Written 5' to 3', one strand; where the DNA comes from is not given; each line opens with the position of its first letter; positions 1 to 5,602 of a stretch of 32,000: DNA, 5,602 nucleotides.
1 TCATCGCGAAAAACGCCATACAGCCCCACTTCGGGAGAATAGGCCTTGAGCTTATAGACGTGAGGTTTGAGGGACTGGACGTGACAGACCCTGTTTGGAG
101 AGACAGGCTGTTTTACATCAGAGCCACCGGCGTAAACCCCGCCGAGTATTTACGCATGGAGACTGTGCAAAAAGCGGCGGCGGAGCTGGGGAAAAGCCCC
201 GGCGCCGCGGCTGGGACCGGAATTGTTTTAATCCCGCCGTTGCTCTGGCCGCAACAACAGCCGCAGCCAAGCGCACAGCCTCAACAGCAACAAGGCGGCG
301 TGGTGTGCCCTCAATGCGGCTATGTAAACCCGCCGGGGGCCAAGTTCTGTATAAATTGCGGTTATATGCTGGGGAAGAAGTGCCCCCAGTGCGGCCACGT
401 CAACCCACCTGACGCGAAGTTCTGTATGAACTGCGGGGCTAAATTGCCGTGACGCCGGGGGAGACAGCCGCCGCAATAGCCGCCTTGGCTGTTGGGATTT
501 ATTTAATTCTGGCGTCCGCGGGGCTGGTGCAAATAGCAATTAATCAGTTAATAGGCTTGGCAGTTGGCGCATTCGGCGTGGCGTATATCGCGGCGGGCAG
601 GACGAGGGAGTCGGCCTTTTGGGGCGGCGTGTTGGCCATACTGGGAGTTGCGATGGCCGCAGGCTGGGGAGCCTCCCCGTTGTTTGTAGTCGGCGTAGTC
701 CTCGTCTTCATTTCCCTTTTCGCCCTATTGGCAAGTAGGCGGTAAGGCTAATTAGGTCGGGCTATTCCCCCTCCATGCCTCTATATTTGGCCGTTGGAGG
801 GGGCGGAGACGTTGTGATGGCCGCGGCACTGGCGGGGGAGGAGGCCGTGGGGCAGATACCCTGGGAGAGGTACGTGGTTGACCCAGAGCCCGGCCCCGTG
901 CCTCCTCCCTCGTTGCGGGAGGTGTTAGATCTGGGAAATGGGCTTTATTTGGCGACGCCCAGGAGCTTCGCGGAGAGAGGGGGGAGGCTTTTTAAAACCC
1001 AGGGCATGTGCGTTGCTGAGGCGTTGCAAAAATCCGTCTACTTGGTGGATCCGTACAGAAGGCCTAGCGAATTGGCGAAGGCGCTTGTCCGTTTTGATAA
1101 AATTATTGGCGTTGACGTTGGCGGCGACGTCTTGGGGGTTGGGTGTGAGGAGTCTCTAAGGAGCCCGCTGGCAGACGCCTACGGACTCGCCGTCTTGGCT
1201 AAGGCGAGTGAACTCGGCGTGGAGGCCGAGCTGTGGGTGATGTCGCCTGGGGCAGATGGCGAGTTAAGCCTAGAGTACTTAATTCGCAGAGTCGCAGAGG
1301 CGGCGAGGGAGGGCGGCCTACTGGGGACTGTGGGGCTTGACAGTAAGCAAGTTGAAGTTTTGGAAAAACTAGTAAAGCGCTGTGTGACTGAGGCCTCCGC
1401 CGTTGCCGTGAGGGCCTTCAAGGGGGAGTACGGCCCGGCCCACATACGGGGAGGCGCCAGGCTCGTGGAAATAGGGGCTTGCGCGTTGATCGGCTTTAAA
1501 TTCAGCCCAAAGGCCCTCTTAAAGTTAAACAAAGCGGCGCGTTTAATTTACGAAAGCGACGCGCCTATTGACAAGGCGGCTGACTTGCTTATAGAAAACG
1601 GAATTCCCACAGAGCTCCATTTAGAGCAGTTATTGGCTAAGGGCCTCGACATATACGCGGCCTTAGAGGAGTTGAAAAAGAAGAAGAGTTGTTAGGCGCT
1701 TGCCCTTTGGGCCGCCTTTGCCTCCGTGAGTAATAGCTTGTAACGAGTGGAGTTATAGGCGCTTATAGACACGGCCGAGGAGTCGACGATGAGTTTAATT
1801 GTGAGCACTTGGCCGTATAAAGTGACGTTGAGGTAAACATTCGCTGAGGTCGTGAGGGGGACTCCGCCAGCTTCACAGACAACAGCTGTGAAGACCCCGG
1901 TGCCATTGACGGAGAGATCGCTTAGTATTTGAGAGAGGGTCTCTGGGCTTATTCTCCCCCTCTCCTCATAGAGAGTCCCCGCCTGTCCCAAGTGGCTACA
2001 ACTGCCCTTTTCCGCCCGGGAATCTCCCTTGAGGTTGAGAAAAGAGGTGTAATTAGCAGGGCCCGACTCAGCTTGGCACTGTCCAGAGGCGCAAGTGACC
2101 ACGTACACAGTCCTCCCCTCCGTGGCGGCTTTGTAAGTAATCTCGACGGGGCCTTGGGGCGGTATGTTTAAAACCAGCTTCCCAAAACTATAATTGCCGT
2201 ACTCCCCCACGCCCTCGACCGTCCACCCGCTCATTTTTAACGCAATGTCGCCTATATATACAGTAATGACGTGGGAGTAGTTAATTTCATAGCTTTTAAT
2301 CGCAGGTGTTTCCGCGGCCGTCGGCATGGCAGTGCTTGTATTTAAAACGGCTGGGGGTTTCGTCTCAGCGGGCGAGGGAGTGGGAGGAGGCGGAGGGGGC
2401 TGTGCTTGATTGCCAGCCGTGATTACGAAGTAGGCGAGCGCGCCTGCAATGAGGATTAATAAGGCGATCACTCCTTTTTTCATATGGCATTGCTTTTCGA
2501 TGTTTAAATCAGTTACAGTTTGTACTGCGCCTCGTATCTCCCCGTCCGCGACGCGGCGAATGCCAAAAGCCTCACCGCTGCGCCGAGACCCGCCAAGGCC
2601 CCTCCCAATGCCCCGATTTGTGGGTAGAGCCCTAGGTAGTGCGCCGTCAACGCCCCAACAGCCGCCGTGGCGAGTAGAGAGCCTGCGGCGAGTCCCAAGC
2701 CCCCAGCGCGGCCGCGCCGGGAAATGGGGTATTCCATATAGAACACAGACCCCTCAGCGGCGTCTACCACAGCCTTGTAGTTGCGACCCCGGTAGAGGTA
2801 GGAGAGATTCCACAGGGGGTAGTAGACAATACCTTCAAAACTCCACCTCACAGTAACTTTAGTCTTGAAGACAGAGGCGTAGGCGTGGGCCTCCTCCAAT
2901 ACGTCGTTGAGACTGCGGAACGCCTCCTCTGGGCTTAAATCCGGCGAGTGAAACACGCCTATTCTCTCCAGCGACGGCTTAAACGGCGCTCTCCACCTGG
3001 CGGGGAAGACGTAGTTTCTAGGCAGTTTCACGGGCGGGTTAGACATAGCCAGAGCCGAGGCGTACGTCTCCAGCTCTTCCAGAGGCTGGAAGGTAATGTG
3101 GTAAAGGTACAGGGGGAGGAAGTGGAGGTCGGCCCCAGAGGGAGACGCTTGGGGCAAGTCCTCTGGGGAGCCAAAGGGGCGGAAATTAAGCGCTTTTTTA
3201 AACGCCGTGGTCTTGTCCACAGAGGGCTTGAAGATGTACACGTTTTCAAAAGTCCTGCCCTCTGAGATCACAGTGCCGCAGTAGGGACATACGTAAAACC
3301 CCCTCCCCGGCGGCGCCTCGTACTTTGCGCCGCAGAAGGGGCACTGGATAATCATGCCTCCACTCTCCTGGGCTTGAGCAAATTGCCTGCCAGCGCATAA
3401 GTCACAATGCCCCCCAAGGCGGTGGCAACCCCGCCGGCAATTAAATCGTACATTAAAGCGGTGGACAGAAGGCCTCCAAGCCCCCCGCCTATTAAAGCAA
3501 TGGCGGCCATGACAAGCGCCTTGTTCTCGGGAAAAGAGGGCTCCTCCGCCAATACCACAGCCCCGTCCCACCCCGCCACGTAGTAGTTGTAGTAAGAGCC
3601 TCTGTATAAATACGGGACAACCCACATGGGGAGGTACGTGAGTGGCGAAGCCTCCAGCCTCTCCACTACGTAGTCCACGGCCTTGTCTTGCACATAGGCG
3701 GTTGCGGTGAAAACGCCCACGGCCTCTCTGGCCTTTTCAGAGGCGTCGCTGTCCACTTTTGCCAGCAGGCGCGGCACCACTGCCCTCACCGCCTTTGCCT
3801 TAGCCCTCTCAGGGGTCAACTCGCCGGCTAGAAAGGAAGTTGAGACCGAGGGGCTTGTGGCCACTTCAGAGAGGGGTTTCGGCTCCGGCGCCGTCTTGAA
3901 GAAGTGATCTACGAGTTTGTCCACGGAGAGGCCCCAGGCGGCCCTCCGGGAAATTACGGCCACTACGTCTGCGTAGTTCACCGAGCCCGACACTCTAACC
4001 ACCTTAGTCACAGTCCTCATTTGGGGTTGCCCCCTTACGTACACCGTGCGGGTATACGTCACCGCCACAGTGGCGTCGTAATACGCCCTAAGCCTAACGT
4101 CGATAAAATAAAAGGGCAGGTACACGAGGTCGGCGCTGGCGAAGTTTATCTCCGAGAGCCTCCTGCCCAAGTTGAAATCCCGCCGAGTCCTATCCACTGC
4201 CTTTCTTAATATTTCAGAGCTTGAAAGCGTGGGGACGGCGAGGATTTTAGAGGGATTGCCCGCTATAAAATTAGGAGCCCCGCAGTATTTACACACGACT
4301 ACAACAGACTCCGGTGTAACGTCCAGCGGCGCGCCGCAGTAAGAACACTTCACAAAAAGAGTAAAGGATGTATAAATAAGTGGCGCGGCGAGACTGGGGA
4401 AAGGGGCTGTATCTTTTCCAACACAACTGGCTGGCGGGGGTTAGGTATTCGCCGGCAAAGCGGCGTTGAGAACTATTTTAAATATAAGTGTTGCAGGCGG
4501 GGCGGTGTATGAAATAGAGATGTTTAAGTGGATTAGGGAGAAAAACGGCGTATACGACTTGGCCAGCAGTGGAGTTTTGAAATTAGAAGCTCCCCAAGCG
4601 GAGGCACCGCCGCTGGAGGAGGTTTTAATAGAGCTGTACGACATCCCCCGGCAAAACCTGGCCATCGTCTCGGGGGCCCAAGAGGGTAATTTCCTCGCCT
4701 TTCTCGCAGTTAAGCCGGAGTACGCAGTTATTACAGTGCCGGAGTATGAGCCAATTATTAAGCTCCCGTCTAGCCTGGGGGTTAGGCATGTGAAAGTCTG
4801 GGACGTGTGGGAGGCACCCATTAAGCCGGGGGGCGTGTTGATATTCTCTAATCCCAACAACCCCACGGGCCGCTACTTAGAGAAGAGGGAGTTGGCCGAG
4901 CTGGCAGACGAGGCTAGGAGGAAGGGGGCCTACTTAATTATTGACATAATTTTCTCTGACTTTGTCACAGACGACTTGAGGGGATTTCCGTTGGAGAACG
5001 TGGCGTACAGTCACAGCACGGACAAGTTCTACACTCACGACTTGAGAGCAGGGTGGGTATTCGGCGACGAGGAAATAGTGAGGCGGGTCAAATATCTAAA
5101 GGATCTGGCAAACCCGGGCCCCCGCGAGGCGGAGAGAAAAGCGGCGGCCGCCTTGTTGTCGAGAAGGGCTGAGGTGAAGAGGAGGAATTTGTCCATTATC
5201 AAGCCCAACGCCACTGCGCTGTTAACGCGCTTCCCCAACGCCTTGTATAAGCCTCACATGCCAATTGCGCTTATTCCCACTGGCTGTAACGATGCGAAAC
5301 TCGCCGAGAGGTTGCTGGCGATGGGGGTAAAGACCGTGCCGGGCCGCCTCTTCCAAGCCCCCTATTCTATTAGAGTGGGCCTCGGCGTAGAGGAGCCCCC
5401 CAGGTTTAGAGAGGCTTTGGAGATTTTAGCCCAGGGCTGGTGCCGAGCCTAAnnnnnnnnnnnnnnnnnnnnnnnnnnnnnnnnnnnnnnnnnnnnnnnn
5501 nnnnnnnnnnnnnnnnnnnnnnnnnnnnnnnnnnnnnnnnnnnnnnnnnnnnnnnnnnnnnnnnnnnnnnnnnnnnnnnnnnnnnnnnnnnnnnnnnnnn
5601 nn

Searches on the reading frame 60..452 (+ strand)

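Call 87: search_protein_families(library=pfam, proteins=[window:60-452:+], max_evalue=0.001)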
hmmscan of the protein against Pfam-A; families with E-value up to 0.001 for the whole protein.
window:60-452:+ (130 aa): 8 families
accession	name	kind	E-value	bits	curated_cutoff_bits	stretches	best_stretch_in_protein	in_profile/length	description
PF13240.11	Zn_Ribbon_1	-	7.6e-19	67.3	25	2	107-129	1-23/23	zinc-ribbon domain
PF12773.13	DZR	-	7.3e-14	52.1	27.3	1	83-126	1-45/45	Double zinc ribbon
PF24463.1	DUF7577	-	3.5e-12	46.1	28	2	108-130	5-27/27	Domain of unknown function (DUF7577)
PF13248.11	Zn_ribbon_3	-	6.6e-11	41.7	27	2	106-129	3-26/26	zinc-ribbon domain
PF17032.10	Zn_ribbon_15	-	1.1e-05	26.6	28.9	0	106-126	53-73/73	zinc-ribbon family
PF00641.23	Zn_ribbon_RanBP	-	1.3e-05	24.8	27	0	83-101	7-25/30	Zn-finger in Ran binding protein and others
PF14952.11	zf-tcix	-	1.6e-05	24.8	31.2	0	106-124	11-29/42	Putative treble-clef, zinc-finger, Zn-binding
PF24460.1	DUF7575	-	0.00032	20.4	28.5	0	106-130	4-28/28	Domain of unknown function (DUF7575)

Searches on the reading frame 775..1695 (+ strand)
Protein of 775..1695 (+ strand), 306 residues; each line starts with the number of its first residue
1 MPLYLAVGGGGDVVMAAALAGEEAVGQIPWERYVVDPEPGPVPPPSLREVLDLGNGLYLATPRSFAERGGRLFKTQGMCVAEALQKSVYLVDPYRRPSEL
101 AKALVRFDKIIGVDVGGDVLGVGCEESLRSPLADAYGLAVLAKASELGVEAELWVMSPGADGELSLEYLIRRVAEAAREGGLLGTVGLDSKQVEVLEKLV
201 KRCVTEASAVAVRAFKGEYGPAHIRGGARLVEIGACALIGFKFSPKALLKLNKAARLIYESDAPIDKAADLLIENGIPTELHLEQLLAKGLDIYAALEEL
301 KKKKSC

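Call 62: search_protein_families(library=pfam, proteins=[window:775-1695:+], max_evalue=0.001)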
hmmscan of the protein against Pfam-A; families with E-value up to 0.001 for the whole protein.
window:775-1695:+ (306 aa): 1 family
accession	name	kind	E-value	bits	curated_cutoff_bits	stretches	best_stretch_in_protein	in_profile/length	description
PF06626.17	DUF1152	-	3.1e-91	306.1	27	1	3-287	1-294/295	Protein of unknown function (DUF1152)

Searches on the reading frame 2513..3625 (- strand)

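Call 62: search_protein_families(library=pfam, proteins=[window:2513-3625:-], max_evalue=0.001)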
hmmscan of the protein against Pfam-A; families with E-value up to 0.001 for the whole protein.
window:2513-3625:- (370 aa): 1 family
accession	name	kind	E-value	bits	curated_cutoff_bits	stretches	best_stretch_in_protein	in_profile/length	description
PF08271.17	Zn_Ribbon_TF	-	2.6e-09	36.9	29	1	94-130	2-39/43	TFIIB zinc-binding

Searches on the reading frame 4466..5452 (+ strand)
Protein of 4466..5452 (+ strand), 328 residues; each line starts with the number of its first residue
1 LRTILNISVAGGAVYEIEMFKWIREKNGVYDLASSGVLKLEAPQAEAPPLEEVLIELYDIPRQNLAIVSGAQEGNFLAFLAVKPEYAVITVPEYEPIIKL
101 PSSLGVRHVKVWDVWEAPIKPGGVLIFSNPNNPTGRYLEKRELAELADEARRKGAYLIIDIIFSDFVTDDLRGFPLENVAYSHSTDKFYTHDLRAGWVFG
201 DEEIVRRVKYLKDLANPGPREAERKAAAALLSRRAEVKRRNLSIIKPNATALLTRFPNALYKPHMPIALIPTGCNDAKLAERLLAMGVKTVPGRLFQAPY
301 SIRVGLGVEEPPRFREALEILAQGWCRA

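Call 62: search_protein_families(library=pfam, proteins=[window:4466-5452:+], max_evalue=0.001)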
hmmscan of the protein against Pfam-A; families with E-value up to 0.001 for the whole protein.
window:4466-5452:+ (328 aa): 1 family
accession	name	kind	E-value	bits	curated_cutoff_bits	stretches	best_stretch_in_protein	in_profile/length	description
PF00155.27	Aminotran_1_2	-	5.2e-16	59.2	19.7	1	43-308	40-349/361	Aminotransferase class I and II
